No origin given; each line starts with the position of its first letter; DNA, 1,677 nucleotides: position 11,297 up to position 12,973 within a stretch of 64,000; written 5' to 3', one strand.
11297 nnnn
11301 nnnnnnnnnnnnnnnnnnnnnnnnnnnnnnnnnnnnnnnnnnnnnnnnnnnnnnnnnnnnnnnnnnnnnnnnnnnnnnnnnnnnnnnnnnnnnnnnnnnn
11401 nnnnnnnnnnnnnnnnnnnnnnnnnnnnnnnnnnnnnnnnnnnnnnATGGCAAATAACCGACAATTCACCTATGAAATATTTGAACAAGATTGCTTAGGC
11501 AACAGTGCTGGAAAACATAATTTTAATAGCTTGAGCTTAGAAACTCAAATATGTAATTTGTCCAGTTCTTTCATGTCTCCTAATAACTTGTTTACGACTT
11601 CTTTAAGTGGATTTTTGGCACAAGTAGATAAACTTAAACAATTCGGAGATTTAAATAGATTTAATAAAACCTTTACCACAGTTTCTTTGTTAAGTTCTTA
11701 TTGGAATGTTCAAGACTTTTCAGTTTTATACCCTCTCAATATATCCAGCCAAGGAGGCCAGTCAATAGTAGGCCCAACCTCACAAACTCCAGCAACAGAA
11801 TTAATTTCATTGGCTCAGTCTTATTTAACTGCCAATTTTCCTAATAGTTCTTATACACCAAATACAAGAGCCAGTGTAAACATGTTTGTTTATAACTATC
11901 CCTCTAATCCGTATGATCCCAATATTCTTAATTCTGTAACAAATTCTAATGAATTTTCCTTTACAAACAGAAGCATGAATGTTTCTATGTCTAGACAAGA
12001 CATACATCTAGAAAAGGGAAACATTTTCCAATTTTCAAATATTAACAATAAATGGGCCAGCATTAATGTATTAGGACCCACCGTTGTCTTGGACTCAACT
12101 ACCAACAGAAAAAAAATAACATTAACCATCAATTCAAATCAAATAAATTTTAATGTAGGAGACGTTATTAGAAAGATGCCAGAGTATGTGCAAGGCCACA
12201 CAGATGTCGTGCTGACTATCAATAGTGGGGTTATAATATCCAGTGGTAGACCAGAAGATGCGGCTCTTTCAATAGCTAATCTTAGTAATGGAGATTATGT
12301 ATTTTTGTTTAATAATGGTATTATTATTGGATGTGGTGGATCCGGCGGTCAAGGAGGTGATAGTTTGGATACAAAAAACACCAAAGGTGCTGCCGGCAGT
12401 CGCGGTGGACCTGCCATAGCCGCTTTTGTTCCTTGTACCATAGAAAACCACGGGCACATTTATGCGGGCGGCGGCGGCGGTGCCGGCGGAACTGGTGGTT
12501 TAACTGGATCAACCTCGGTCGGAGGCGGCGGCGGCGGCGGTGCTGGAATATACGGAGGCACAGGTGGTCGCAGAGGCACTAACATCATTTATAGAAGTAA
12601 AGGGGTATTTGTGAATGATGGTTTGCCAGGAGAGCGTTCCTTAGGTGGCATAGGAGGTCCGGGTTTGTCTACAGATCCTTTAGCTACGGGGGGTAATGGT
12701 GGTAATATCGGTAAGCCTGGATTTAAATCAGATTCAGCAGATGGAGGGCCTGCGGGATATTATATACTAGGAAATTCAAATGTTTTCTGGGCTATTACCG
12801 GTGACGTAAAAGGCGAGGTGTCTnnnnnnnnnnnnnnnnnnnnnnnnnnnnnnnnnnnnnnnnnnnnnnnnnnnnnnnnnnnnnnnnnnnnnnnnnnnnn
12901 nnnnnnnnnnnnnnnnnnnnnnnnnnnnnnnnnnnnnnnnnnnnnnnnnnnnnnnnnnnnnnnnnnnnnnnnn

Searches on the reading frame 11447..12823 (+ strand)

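Call 60: search_protein_families(library=pfam, proteins=[window:11447-12823:+], max_evalue=0.00001)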
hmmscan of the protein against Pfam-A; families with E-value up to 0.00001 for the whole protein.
window:11447-12823:+ (459 aa): 1 family
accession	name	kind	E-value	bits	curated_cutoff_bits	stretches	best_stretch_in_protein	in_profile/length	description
PF05268.17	GP38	-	2.3e-11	44.4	25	1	224-457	2-216/218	Phage tail fibre adhesin Gp38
